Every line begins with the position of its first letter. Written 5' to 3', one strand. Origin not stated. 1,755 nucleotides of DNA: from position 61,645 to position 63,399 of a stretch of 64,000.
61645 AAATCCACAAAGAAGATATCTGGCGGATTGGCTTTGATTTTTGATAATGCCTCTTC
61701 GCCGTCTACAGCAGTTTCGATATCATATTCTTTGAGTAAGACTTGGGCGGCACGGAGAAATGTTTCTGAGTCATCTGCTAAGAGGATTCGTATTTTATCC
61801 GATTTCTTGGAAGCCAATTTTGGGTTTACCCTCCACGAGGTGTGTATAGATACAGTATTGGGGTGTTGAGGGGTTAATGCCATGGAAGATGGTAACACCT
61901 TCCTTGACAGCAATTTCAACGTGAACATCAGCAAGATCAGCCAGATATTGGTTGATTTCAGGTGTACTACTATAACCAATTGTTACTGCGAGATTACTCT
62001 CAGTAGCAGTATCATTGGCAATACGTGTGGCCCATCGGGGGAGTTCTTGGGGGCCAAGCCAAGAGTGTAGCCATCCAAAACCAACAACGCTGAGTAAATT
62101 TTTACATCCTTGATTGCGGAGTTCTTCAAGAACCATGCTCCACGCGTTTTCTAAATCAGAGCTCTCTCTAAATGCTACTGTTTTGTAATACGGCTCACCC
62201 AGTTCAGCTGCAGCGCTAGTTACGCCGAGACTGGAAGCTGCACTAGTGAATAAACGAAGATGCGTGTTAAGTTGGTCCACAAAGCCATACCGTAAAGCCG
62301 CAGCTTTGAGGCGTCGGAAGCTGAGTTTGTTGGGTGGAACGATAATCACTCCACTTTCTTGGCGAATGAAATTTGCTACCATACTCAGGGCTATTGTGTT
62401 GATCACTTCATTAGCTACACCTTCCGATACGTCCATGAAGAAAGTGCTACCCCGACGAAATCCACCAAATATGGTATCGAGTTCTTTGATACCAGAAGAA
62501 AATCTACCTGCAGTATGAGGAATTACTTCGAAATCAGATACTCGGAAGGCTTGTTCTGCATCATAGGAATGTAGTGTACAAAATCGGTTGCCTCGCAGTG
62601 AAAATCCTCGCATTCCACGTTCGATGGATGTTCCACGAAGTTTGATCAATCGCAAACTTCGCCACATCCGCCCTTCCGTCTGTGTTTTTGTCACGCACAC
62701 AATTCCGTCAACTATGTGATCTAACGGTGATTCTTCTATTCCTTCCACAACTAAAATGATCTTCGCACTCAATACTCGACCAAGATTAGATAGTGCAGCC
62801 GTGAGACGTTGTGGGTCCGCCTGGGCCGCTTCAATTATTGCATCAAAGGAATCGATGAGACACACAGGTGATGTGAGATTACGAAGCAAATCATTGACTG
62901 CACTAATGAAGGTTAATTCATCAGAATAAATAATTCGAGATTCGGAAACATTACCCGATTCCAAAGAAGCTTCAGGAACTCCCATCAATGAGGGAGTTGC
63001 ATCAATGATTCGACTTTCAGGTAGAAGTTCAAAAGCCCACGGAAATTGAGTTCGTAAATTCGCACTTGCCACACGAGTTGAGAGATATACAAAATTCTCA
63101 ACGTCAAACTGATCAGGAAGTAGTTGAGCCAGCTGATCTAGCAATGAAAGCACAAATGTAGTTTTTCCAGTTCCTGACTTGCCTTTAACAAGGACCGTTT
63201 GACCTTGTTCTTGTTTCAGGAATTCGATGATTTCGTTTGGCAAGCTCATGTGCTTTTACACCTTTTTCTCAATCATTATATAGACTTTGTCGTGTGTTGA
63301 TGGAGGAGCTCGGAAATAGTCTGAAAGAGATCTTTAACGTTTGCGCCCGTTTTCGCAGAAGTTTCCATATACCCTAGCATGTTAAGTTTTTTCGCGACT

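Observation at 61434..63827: Small GTPase / tandem KaiC-like ATPase / CheY-receiver operon: candidate undescribed signalling module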

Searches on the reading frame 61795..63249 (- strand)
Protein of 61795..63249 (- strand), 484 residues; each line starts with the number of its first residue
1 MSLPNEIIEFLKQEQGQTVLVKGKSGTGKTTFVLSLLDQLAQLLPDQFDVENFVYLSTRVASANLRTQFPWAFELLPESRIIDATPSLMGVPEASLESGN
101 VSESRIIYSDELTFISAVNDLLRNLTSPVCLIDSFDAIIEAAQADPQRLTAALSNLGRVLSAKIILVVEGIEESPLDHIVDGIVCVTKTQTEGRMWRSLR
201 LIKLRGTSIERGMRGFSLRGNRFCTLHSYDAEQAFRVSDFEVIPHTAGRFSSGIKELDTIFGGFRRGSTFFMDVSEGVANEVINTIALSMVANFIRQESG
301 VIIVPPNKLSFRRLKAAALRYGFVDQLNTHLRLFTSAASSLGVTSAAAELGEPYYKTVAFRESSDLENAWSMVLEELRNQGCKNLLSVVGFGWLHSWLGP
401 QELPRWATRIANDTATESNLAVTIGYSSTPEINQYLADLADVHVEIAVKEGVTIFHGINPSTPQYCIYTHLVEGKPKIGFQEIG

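Call 3: search_protein_families(library=pfam, proteins=[window:61795-63249:-], max_evalue=0.01)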
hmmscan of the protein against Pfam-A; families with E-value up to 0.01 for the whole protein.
window:61795-63249:- (484 aa): 9 families
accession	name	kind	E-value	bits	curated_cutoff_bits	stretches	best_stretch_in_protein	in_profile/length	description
PF07088.17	GvpD_P-loop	-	1.7e-16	61.2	24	1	9-201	3-188/189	GvpD gas vesicle protein, P-loop domain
PF06745.19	ATPase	-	4.2e-13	49.7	26.6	1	15-216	18-217/231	KaiC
PF20440.3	GvpD_bR2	-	9.8e-09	35.5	27.9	1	240-312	2-75/254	GvpD basic region 2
PF13401.12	AAA_22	-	3.3e-05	24.6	27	1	15-143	4-97/130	AAA domain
PF13191.12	AAA_16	-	6.8e-05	23.9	32.6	1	13-161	21-160/167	AAA ATPase domain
PF05729.18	NACHT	-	0.00011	22.5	26.7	1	17-156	1-113/167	NACHT domain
PF13086.12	AAA_11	-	0.0023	18.2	27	0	10-41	13-42/257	AAA domain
PF00931.28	NB-ARC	-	0.0025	17.6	23.5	1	5-65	6-66/248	NB-ARC domain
PF04665.18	Pox_A32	-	0.0085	16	22.8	0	18-62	16-52/242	Poxvirus A32 protein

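Call 4: search_protein_families(library=ncbifam, proteins=[window:61795-63249:-], max_evalue=0.01)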
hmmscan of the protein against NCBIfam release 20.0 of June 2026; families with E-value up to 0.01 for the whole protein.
window:61795-63249:- (484 aa): 7 families
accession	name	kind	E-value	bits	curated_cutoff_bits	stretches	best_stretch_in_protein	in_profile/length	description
NF006799.0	PRK09302.1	equivalog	2.2e-08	33.1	408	1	172-221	418-467/515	circadian clock protein KaiC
TIGR03877.1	thermo_KaiC_1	hypoth_equivalog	6.1e-05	22.6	307.25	1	18-212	24-219/238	KaiC domain-containing protein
TIGR02655.1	circ_KaiC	equivalog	6.9e-05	21.7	546.25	1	16-272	21-268/484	circadian clock protein KaiC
TIGR02928.1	TIGR02928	subfamily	0.00063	18.7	181.3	1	5-93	29-113/366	orc1/cdc6 family replication initiation protein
TIGR00416.1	sms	equivalog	0.00096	18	403.05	0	236-326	61-149/454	DNA repair protein RadA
TIGR03881.1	KaiC_arch_4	hypoth_equivalog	0.0039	16.9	247.8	0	176-210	178-212/231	KaiC domain-containing protein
TIGR01420.1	pilT_fam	subfamily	0.0057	15.9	319.1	0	1-42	108-148/343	PilT/PilU family type 4a pilus ATPase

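Call 6: find_homologous_proteins(query=window:61795-63249:-, max_evalue=0.001)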
Query window:61795-63249:- (484 aa): 62 proteins with E <= 0.001 among 8000 candidates.
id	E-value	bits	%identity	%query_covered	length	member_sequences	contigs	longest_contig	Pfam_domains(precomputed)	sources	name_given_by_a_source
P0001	0.0e+0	1047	97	100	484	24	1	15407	PF06745.20,PF07088.17,PF20440.4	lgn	-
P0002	1.3e-276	936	83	100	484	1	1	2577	PF06745.20,PF07088.17,PF20440.4,PF13401.13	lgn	-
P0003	4.3e-275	931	83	100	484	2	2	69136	PF06745.20,PF07088.17,PF20440.4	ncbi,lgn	-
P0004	8.8e-274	926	82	100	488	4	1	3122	PF06745.20,PF07088.17,PF20440.4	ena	-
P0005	3.9e-272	921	82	100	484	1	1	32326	PF06745.20,PF07088.17,PF20440.4,PF13401.13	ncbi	-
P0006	9.4e-272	920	81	100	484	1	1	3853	PF06745.20,PF07088.17,PF20440.4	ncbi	ncbi:MAG: gas vesicle protein GvpD P-loop domain-containing protein [Candidatus Thorarchaeota archae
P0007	2.7e-269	911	82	100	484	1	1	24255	PF06745.20,PF07088.17,PF20440.4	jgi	jgi:KaiC/GvpD/RAD55 family RecA-like ATPase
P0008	1.7e-267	906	82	100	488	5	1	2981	PF06745.20,PF07088.17,PF20440.4,PF13401.13,PF13191.13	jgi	jgi:KaiC/GvpD/RAD55 family RecA-like ATPase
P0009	2.2e-267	905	81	100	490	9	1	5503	PF06745.20,PF07088.17,PF20440.4,PF13401.13,PF13191.13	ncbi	-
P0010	2.8e-267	905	79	100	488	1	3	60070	PF06745.20,PF07088.17,PF20440.4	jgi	jgi:KaiC/GvpD/RAD55 family RecA-like ATPase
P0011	2.0e-262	889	79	100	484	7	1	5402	PF06745.20,PF07088.17,PF20440.4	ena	-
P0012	3.1e-262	888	79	100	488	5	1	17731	PF06745.20,PF07088.17,PF20440.4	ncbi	-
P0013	3.9e-262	888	80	100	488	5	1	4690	PF06745.20,PF07088.17,PF24883.3,PF20440.4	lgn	-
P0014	4.4e-261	884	80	100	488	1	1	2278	PF06745.20,PF07088.17,PF20440.4,PF13481.13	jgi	jgi:KaiC/GvpD/RAD55 family RecA-like ATPase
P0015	8.3e-261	883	79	100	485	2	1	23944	PF06745.20,PF07088.17,PF20440.4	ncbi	-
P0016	7.0e-259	877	79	100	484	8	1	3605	PF06745.20,PF07088.17,PF05729.19,PF20440.4,PF13401.13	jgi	-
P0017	2.7e-213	727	67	100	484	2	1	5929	PF06745.20,PF07088.17,PF00005.34,PF20440.4,PF13401.13,PF13481.13,PF13191.13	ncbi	ncbi:MAG: ATPase domain-containing protein [Promethearchaeota archaeon]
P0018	1.4e-208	711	66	100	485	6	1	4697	PF06745.20,PF07088.17,PF20440.4,PF13401.13,PF13481.13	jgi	-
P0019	3.3e-200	684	61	100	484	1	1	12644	PF06745.20,PF07088.17,PF20440.4,PF13401.13,PF13481.13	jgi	jgi:KaiC/GvpD/RAD55 family RecA-like ATPase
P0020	9.7e-195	666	61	100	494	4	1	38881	PF06745.20,PF07088.17,PF20440.4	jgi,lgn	-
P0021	2.5e-185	635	60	100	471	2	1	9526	PF06745.20,PF07088.17,PF20440.4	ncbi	ncbi:MAG: gas vesicle protein GvpD P-loop domain-containing protein [Promethearchaeota archaeon]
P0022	2.2e-167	576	60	91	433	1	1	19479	PF06745.20,PF20440.4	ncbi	-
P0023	3.8e-162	558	60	87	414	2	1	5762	PF06745.20,PF20440.4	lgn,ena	-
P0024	6.2e-111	389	41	100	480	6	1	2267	PF06745.20,PF07088.17,PF05729.19,PF13401.13,PF13191.13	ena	-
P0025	1.9e-64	236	32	100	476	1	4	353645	PF06745.20,PF07088.17,PF20440.4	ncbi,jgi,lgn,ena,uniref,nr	ncbi:MAG TPA: hypothetical protein ENG09_04350 [Candidatus Syntrophoarchaeum butanivorans]|uniref:Gv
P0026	9.2e-64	234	32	100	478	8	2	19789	PF06745.20,PF07088.17,PF20440.4,PF13401.13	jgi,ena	-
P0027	4.7e-43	166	29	99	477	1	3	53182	PF06745.20,PF07088.17,PF20440.4,PF13401.13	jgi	jgi:KaiC/GvpD/RAD55 family RecA-like ATPase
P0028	1.5e-42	164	28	96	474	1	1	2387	PF06745.20,PF07088.17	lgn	-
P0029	1.8e-35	141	30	97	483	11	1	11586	PF06745.20,PF07088.17,PF20440.4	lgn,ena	-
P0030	2.1e-35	141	26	99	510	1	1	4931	PF06745.20,PF07088.17,PF20440.4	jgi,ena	-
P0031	3.7e-35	140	24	96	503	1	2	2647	PF06745.20,PF07088.17,PF20440.4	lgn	-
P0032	1.0e-34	138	26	96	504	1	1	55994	PF06745.20,PF07088.17,PF20440.4,PF01637.25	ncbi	ncbi:MAG: gas vesicle protein GvpD P-loop domain-containing protein [Thermoplasmatota archaeon]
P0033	1.8e-34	137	27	99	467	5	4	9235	PF06745.20,PF07088.17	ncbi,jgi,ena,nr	ncbi:hypothetical protein DRN97_11710 [Methanosarcinales archaeon]|nr:MAG: hypothetical protein DRN9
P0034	1.9e-34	137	26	98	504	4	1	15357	PF06745.20,PF07088.17,PF20440.4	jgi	-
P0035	5.9e-34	136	25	96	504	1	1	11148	PF06745.20,PF07088.17,PF20440.4,PF01637.25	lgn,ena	-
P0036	9.1e-34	135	24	96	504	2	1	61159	PF06745.20,PF07088.17,PF20440.4,PF01637.25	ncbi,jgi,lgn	-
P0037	6.7e-33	132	24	96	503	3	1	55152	PF06745.20,PF07088.17,PF20440.4,PF01637.25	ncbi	ncbi:MAG: gas vesicle protein GvpD P-loop domain-containing protein [Candidatus Saliniplasma sp.]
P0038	1.2e-32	131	24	96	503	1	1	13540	PF06745.20,PF07088.17,PF20440.4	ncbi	-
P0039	1.4e-32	131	29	97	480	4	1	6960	PF06745.20,PF07088.17,PF20440.4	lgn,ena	-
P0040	2.2e-32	131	29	99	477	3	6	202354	PF06745.20,PF07088.17,PF13191.13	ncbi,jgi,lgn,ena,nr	ncbi:MAG TPA: gas vesicle protein GvpD [Methanomassiliicoccales archaeon]|nr:gas vesicle protein Gvp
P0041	3.1e-32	130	27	95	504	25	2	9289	PF06745.20,PF07088.17,PF23442.2,PF20440.4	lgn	-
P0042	1.7e-31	128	27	97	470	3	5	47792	PF06745.20,PF07088.17,PF20440.4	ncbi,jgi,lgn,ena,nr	ncbi:MAG: hypothetical protein HXS46_07165 [Theionarchaea archaeon]|nr:hypothetical protein [Theiona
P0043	3.4e-31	127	26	95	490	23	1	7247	PF06745.20,PF07088.17,PF23442.2,PF20440.4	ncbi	-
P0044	9.7e-31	125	27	99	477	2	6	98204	PF06745.20,PF07088.17,PF20440.4,PF00004.36,PF13191.13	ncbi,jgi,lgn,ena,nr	ncbi:MAG: AAA family ATPase [Euryarchaeota archaeon]|nr:AAA family ATPase [Euryarchaeota archaeon]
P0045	1.7e-29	121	26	99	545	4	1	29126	PF06745.20,PF07088.17,PF23442.2,PF20440.4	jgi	jgi:KaiC/GvpD/RAD55 family RecA-like ATPase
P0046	1.9e-29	121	28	96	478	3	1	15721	PF06745.20,PF07088.17,PF20440.4,PF13401.13,PF13191.13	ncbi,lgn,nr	ncbi:MAG: hypothetical protein JXA45_00385 [Methanomassiliicoccales archaeon]|nr:hypothetical protei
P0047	2.7e-29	120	28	99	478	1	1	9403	PF06745.20,PF07088.17,PF20440.4,PF13191.13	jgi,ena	jgi:KaiC/GvpD/RAD55 family RecA-like ATPase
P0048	3.5e-29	120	27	99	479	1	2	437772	PF06745.20,PF07088.17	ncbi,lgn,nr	ncbi:MAG: hypothetical protein NT131_02250 [Methanomassiliicoccales archaeon]|nr:hypothetical protei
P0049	3.8e-29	120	26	97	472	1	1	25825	PF06745.20,PF07088.17,PF20440.4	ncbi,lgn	-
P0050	3.8e-28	117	24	96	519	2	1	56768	PF06745.20,PF07088.17,PF23442.2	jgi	-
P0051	1.6e-24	105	31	57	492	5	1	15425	PF06745.20,PF07088.17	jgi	-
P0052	4.6e-23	100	25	96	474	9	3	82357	PF06745.20,PF07088.17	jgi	-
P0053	2.0e-20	91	24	96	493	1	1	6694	PF06745.20,PF07088.17,PF04665.19,PF23442.2,PF20440.4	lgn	-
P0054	5.1e-19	86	23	100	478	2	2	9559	PF06745.20,PF07088.17,PF13401.13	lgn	-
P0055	4.7e-6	44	28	53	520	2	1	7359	PF06745.20,PF03796.22,PF13401.13,PF13481.13,PF13191.13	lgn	-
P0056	1.1e-5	43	30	23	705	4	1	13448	PF13173.13,PF06745.20,PF00270.36,PF03796.22,PF13245.13,PF23442.2,PF08423.18,PF00004.36,PF13401.13,PF00154.28,PF04851.22,PF13191.13,PF24883.3,PF05729.19,PF09848.16,PF25199.2,PF13481.13,PF20720.4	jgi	jgi:circadian clock protein KaiC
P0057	1.2e-5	42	25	37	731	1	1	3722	PF13173.13,PF06745.20,PF03796.22,PF23442.2,PF08423.18,PF13401.13,PF00154.28,PF13191.13,PF24883.3,PF05625.18,PF05729.19,PF09848.16,PF25199.2,PF13481.13,PF20720.4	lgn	-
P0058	1.6e-5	42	29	53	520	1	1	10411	PF06745.20,PF07088.17,PF03796.22,PF13401.13,PF13481.13,PF13191.13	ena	-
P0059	3.9e-5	41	27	53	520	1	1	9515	PF06745.20,PF07088.17,PF03796.22,PF13401.13,PF13481.13,PF13191.13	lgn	-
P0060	2.9e-4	38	26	55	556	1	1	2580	PF13173.13,PF06745.20,PF03796.22,PF23442.2,PF08423.18,PF13401.13,PF00154.28,PF07728.21,PF13191.13,PF01695.24,PF13479.13,PF24883.3,PF05729.19,PF25199.2,PF13481.13,PF20720.4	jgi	jgi:circadian clock protein KaiC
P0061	3.1e-4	38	28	53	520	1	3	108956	PF06745.20,PF07088.17,PF13479.13,PF03796.22,PF13401.13,PF13481.13,PF13191.13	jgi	jgi:circadian clock protein KaiC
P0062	5.0e-4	37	27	53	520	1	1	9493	PF06745.20,PF03796.22,PF13401.13,PF09848.16,PF13481.13,PF13191.13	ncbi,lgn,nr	ncbi:MAG: circadian clock protein KaiC [Gloeocapsa sp. DLM2.Bin57]|nr:MAG: circadian clock protein K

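Call 8: find_encoding_contigs(protein=P0003, flank=6000, max_places=3)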
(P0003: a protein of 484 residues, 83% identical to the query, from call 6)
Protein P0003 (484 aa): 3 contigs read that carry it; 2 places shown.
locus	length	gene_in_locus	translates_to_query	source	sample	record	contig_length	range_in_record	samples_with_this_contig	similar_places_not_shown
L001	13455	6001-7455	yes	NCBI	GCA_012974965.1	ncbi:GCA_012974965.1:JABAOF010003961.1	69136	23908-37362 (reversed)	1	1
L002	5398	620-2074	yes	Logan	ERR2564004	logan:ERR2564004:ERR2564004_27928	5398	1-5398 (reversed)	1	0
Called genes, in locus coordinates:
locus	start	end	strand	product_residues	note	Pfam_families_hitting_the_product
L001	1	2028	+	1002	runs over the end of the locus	PF08448:PAS_4, PF13426:PAS_9, PF08448:PAS_4, PF13426:PAS_9, PF13426:PAS_9, PF08447:PAS_3, PF00989:PAS, PF08448:PAS_4, +21 more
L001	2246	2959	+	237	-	PF09721:Exosortase_EpsH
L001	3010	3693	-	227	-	PF06745:ATPase, PF24336:DUF7504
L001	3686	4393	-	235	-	PF06745:ATPase, PF13481:AAA_25 (weak), PF23442:DUF7125 (faint)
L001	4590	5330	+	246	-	PF06745:ATPase, PF23442:DUF7125 (faint)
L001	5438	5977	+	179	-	PF00025:Arf, PF00071:Ras, PF08477:Roc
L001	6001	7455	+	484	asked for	PF06745:ATPase, PF07088:GvpD_P-loop, PF20440:GvpD_bR2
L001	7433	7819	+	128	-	PF00072:Response_reg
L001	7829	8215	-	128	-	PF01592:NifU_N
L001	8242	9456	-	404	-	PF00155:Aminotran_1_2 (weak), PF00266:Aminotran_5, PF01212:Beta_elim_lyase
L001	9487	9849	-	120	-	PF02635:DsrE, PF13686:DrsE_2 (weak)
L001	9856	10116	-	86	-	PF01206:TusA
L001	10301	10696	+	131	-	-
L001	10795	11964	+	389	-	PF02771:Acyl-CoA_dh_N, PF02770:Acyl-CoA_dh_M, PF00441:Acyl-CoA_dh_1, PF08028:Acyl-CoA_dh_2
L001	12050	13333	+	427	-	PF07690:MFS_1, PF13347:MFS_2 (weak), PF07690:MFS_1 (weak)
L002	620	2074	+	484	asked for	PF06745:ATPase, PF07088:GvpD_P-loop, PF20440:GvpD_bR2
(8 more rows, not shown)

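Call 9: find_encoding_contigs(protein=P0020, flank=6000, max_places=3)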
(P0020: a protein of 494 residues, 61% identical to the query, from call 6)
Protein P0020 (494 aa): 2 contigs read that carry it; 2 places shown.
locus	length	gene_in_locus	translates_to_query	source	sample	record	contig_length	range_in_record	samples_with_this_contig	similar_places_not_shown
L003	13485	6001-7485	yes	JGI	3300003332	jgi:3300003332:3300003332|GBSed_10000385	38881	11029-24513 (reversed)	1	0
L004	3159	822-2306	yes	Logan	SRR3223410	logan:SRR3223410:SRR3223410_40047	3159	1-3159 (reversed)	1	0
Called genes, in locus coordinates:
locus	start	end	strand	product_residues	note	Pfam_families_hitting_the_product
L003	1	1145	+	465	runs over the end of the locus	PF18551:TackOD1, PF12773:DZR (faint)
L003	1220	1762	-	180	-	PF24336:DUF7504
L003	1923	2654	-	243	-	PF01695:IstB_IS21 (faint), PF06745:ATPase, PF13481:AAA_25, PF23442:DUF7125 (faint), PF24336:DUF7504 (weak)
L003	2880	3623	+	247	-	PF06745:ATPase, PF23442:DUF7125 (faint)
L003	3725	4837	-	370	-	PF21948:LplA-B_cat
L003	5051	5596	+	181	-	PF00025:Arf, PF00009:GTP_EFTU (weak), PF00071:Ras, PF04670:Gtr1_RagA, PF08477:Roc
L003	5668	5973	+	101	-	-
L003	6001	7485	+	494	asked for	PF06745:ATPase (faint), PF07088:GvpD_P-loop, PF20440:GvpD_bR2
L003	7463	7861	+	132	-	PF00072:Response_reg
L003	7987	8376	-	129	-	PF01592:NifU_N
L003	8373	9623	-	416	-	PF00266:Aminotran_5, PF01212:Beta_elim_lyase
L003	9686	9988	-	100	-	PF01206:TusA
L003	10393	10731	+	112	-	-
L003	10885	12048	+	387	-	PF02771:Acyl-CoA_dh_N, PF02770:Acyl-CoA_dh_M, PF00441:Acyl-CoA_dh_1, PF08028:Acyl-CoA_dh_2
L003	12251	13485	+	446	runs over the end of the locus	PF07690:MFS_1, PF12832:MFS_1_like (faint), PF13347:MFS_2 (weak)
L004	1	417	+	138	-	?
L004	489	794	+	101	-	-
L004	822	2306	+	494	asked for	PF06745:ATPase (faint), PF07088:GvpD_P-loop, PF20440:GvpD_bR2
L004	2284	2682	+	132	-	PF00072:Response_reg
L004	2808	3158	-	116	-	?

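Call 10: find_encoding_contigs(protein=P0025, flank=6000, max_places=3)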
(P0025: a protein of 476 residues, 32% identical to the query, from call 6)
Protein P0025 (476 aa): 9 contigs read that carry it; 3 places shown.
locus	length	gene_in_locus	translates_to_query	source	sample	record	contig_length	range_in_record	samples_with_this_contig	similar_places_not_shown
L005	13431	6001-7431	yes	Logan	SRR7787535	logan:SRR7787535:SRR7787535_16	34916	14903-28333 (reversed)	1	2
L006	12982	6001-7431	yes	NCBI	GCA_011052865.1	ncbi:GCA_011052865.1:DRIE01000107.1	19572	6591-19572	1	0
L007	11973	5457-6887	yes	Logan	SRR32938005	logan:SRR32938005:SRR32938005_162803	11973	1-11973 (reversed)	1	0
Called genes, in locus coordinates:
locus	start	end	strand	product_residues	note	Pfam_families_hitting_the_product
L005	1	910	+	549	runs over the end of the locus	PF00118:Cpn60_TCP1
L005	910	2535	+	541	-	PF00118:Cpn60_TCP1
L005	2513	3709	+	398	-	PF08245:Mur_ligase_M (weak)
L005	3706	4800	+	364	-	PF00148:Oxidored_nitro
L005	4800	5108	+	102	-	-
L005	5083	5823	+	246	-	PF10418:DHODB_Fe-S_bind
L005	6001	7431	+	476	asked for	PF06745:ATPase, PF07088:GvpD_P-loop, PF20440:GvpD_bR2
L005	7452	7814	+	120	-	PF00072:Response_reg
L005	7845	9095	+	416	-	PF00330:Aconitase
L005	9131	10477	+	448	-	PF00753:Lactamase_B, PF12706:Lactamase_B_2, PF22505:RNase_J_b_CASP, PF07521:RMMBL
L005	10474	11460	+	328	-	PF00348:polyprenyl_synt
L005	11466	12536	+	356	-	PF01955:CbiZ, PF04608:PgpA (weak)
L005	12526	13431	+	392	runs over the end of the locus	PF00291:PALP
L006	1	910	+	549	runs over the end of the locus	PF00118:Cpn60_TCP1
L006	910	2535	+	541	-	PF00118:Cpn60_TCP1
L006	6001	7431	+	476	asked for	PF06745:ATPase, PF07088:GvpD_P-loop, PF20440:GvpD_bR2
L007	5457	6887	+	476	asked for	PF06745:ATPase, PF07088:GvpD_P-loop, PF20440:GvpD_bR2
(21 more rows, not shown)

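Call 12: find_encoding_contigs(protein=P0040, flank=5000, max_places=2)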
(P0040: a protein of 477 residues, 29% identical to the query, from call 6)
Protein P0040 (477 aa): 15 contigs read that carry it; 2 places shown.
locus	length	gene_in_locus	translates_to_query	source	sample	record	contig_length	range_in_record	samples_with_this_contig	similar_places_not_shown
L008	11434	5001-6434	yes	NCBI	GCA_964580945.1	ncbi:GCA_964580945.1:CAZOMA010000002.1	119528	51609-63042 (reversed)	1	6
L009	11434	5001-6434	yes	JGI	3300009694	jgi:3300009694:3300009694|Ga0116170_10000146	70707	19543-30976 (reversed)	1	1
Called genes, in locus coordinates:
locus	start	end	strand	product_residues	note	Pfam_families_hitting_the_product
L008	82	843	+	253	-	PF14811:TPD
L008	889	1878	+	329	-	PF12705:PDDEXK_1, PF01930:Cas_Cas4 (weak)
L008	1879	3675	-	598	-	PF13522:GATase_6, PF13537:GATase_7, PF01380:SIS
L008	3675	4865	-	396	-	PF00483:NTP_transferase, PF12804:NTP_transf_3, PF00132:Hexapep, PF25084:LbH_EIF2B, PF00132:Hexapep (weak), PF25087:GMPPB_C, PF00132:Hexapep (weak), PF24894:Hexapep_GlmU, +1 more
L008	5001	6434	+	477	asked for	PF07088:GvpD_P-loop, PF13191:AAA_16 (weak), PF06745:ATPase (weak)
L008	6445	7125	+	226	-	PF06745:ATPase, PF24336:DUF7504 (weak), PF23365:DUF7090 (weak)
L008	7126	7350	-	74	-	-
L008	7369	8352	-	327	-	PF00037:Fer4 (faint), PF12838:Fer4_7 (weak), PF13183:Fer4_8, PF13237:Fer4_10, PF13534:Fer4_17 (weak), PF02754:CCG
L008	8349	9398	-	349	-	PF00890:FAD_binding_2 (faint), PF01266:DAO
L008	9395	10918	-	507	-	PF00890:FAD_binding_2 (weak), PF01266:DAO, PF01494:FAD_binding_3 (faint), PF12831:FAD_oxidored (faint), PF04324:Fer2_BFD (weak)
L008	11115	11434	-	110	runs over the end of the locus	PF02036:SCP2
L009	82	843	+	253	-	PF14811:TPD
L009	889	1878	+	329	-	PF12705:PDDEXK_1, PF01930:Cas_Cas4 (weak)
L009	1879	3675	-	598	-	PF13522:GATase_6, PF13537:GATase_7, PF01380:SIS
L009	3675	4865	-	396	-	PF00483:NTP_transferase, PF12804:NTP_transf_3, PF00132:Hexapep, PF25084:LbH_EIF2B, PF00132:Hexapep (weak), PF25087:GMPPB_C, PF00132:Hexapep (weak), PF24894:Hexapep_GlmU, +1 more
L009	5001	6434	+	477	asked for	PF07088:GvpD_P-loop, PF13191:AAA_16 (weak), PF06745:ATPase (weak)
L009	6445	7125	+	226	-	PF06745:ATPase, PF24336:DUF7504 (weak), PF23365:DUF7090 (weak)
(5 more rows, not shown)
